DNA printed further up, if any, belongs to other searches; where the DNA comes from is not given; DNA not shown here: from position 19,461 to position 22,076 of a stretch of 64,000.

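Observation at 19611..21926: TPR-AAA+-HTH regulator of the sigma54-activator family that has lost both GAFTGA and the Walker A lysine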

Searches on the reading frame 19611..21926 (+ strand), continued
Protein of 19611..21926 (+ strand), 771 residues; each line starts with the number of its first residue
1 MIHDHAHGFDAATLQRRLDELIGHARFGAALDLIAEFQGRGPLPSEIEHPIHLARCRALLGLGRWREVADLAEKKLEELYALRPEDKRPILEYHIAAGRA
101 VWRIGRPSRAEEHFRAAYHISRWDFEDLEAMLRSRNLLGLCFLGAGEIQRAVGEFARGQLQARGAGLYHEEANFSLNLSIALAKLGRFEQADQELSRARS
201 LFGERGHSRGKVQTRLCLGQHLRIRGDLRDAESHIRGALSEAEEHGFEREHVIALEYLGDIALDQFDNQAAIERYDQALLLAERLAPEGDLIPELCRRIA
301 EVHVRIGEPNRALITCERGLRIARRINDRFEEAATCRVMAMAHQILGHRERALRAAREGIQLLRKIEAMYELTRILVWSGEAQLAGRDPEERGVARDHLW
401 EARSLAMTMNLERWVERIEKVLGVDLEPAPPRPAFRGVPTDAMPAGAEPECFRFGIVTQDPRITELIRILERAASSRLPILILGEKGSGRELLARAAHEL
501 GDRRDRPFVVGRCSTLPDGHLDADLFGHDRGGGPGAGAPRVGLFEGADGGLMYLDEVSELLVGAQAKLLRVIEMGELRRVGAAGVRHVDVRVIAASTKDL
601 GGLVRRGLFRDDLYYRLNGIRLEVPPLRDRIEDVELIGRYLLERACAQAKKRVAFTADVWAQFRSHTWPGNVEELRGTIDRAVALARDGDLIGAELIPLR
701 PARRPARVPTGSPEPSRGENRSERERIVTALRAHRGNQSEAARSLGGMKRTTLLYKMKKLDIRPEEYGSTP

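Call 39: list_cluster_members(proteins=[P0121, P0122, P0124, P0126, P0134])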
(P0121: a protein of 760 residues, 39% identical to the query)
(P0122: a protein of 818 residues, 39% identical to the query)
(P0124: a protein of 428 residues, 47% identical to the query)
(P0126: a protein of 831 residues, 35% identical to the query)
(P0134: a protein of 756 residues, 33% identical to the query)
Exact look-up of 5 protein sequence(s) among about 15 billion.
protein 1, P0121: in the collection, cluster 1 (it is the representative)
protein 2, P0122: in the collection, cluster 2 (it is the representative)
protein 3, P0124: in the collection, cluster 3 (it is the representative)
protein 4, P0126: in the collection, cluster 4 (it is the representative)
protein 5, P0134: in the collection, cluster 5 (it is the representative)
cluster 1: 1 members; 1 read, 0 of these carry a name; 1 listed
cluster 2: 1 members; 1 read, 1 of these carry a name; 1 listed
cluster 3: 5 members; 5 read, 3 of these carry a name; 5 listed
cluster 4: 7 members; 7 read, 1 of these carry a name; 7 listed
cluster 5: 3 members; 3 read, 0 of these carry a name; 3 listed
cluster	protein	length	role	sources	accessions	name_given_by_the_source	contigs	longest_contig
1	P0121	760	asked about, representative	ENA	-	-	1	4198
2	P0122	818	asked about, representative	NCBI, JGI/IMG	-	DNA-binding NtrC family response regulator/tetratricopeptide (TPR) repeat protein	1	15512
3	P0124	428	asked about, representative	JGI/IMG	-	transcriptional regulator with PAS, ATPase and Fis domain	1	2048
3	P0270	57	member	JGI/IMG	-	hypothetical protein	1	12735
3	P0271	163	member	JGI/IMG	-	transcriptional regulator with PAS, ATPase and Fis domain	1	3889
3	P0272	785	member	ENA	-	-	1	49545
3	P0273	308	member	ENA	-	-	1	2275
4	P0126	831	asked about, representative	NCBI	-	-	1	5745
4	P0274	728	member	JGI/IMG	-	DNA-binding NtrC family response regulator/tetratricopeptide (TPR) repeat protein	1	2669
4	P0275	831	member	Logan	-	-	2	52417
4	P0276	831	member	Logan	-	-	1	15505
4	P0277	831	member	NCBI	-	-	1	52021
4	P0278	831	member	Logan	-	-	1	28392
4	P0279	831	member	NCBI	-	-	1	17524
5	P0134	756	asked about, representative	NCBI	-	-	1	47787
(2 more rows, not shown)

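Call 58: predict_structure(alignment_id=A3)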
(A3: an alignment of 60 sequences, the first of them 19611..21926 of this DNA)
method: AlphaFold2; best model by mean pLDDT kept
length: 771 residues; sequences in the alignment: 60
mean_pLDDT: 81.5   pTM: 0.59
mean pLDDT of the five models: 81.5, 80.0, 79.5, 77.8, 75.6
residues with pLDDT >= 90: 366; 70-90: 232; 50-70: 92; < 50: 81
segments of 3 or more residues with pLDDT < 50: 1-8, 425-440, 531-536, 558-561, 580-585, 600-618, 702-718
pLDDT, mean of each block of 10 residues (from residue 1): 45 88 81 89 85 92 86 96 93 95 85 96 93 95 91 97 95 98 95 96 83 96 94 98 90 98 95 98 83 96 96 97 90 97 95 97 94 97 84 85 87 88 54 40 81 89 85 67 81 81 63 54 63 51 69 60 54 54 50 62 41 41 84 92 91 92 88 91 91 82 36 39 87 89 87 86 75 40
secondary structure, 60 per line:
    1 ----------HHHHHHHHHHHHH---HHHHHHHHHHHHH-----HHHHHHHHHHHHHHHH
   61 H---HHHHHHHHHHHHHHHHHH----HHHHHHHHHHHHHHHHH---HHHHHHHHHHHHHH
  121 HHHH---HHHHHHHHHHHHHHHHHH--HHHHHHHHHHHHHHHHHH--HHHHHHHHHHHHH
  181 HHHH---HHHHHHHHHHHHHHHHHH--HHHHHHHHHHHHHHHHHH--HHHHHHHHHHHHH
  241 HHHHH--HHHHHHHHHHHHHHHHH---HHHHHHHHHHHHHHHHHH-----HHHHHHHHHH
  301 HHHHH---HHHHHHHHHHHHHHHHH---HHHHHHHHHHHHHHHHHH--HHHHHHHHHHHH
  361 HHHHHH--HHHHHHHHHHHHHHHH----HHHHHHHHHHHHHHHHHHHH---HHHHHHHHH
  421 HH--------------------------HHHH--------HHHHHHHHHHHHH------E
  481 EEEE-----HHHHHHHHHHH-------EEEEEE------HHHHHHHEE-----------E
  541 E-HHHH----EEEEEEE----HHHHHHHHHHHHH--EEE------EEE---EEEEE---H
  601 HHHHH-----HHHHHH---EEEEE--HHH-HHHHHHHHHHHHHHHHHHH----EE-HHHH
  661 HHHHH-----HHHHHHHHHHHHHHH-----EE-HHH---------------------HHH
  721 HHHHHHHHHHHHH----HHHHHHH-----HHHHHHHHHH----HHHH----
elements in order (helices of 4 or more, strands of 3 or more residues): H11-23 H27-39 H45-61 H65-82 H87-103 H107-124 H128-145 H148-165 H168-184 H188-205 H208-225 H228-245 H248-264 H268-285 H291-305 H309-325 H329-346 H349-366 H369-384 H389-408 H412-422 H449-452 H461-473 E480-484 H490-500 E508-513 H520-526 H543-546 E551-557 H562-574 E577-579 E586-588 E592-596 H600-605 H611-616 E620-624 H631-649 H657-665 H671-685 H718-733 H738-744 H750-759 H764-767

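Call 60: fold_search(model_id=the predicted structure, library=pdb)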
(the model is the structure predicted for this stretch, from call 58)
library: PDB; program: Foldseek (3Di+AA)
matches with E <= 10: 1788; with E <= 0.001: 281
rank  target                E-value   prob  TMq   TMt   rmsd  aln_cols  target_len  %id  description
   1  1ojl_D                5.2e-14  1.00  0.29  0.68  21.6       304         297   39  Crystal structure of a sigma54-activator suggests the mechanism for the conformational switch necessary for sigma54 bi (released 2005-05-19)
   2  1ojl_E                7.3e-14  1.00  0.28  0.69  20.4       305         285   38  Crystal structure of a sigma54-activator suggests the mechanism for the conformational switch necessary for sigma54 bi (released 2005-05-19)
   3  1ny5_A                1.1e-13  1.00  0.28  0.53  15.4       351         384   30  Crystal structure of sigm54 activator (AAA+ ATPase) in the inactive state (released 2003-11-11)
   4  1ojl_A                1.7e-13  1.00  0.28  0.68  15.2       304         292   38  Crystal structure of a sigma54-activator suggests the mechanism for the conformational switch necessary for sigma54 bi (released 2005-05-19)
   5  5m7p_B                1.8e-13  1.00  0.28  0.47  24.1       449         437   25  Crystal structure of NtrX from Brucella abortus in complex with ADP processed with the CrystalDirect automated mountin (released 2017-01-25)
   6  3m0e_A                2.2e-13  1.00  0.29  0.82   3.1       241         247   39  Crystal structure of the ATP-bound state of Walker B mutant of NtrC1 ATPase domain (released 2010-11-03)
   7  5m7o_B                2.5e-13  1.00  0.28  0.46  19.2       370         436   28  Crystal structure of NtrX from Brucella abortus processed with the CrystalDirect automated mounting and cryo-cooling t (released 2017-01-25)
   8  4lzz_W                5.1e-13  1.00  0.28  0.80   3.2       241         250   40  Nucleotide-induced asymmetry within atpase activator ring drives s54-RNAP interaction and ATP hydrolysis (released 2013-12-04)
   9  5m7p_A                5.1e-13  1.00  0.28  0.47  20.7       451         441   25  Crystal structure of NtrX from Brucella abortus in complex with ADP processed with the CrystalDirect automated mountin (released 2017-01-25)
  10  5m7n_B                5.7e-13  1.00  0.28  0.48  19.2       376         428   27  Crystal structure of NtrX from Brucella abortus in complex with ATP processed with the CrystalDirect automated mountin (released 2017-01-25)
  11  1ny5_B                8.0e-13  1.00  0.28  0.53  16.0       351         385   31  Crystal structure of sigm54 activator (AAA+ ATPase) in the inactive state (released 2003-11-11)
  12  1ny6_C                9.9e-13  1.00  0.28  0.79   3.2       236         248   40  Crystal structure of sigm54 activator (AAA+ ATPase) in the active state (released 2003-11-11)
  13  5m7n_A                1.1e-12  1.00  0.28  0.47  19.5       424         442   26  Crystal structure of NtrX from Brucella abortus in complex with ATP processed with the CrystalDirect automated mountin (released 2017-01-25)
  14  1ojl_B                1.1e-12  1.00  0.28  0.78   3.6       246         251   40  Crystal structure of a sigma54-activator suggests the mechanism for the conformational switch necessary for sigma54 bi (released 2005-05-19)
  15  1ny6_B                1.4e-12  1.00  0.28  0.81   3.1       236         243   40  Crystal structure of sigm54 activator (AAA+ ATPase) in the active state (released 2003-11-11)
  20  1ny6_A                2.3e-12  1.00  0.28  0.81   3.3       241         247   40  Crystal structure of sigm54 activator (AAA+ ATPase) in the active state (released 2003-11-11)
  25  1ojl_F                4.8e-12  1.00  0.28  0.78   3.7       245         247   39  Crystal structure of a sigma54-activator suggests the mechanism for the conformational switch necessary for sigma54 bi (released 2005-05-19)
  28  1ojl_C                5.7e-12  1.00  0.27  0.74   4.1       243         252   40  Crystal structure of a sigma54-activator suggests the mechanism for the conformational switch necessary for sigma54 bi (released 2005-05-19)
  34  1ny6_L                8.0e-12  1.00  0.29  0.84   3.0       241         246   40  Crystal structure of sigm54 activator (AAA+ ATPase) in the active state (released 2003-11-11)
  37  1ny6_H                9.3e-12  1.00  0.29  0.82   3.3       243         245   39  Crystal structure of sigm54 activator (AAA+ ATPase) in the active state (released 2003-11-11)
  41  9qq6_C                1.3e-11  1.00  0.28  0.80   3.5       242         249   40  Structure of the Azotobacter vinelandii NifL-NifA complex (released 2025-06-18)
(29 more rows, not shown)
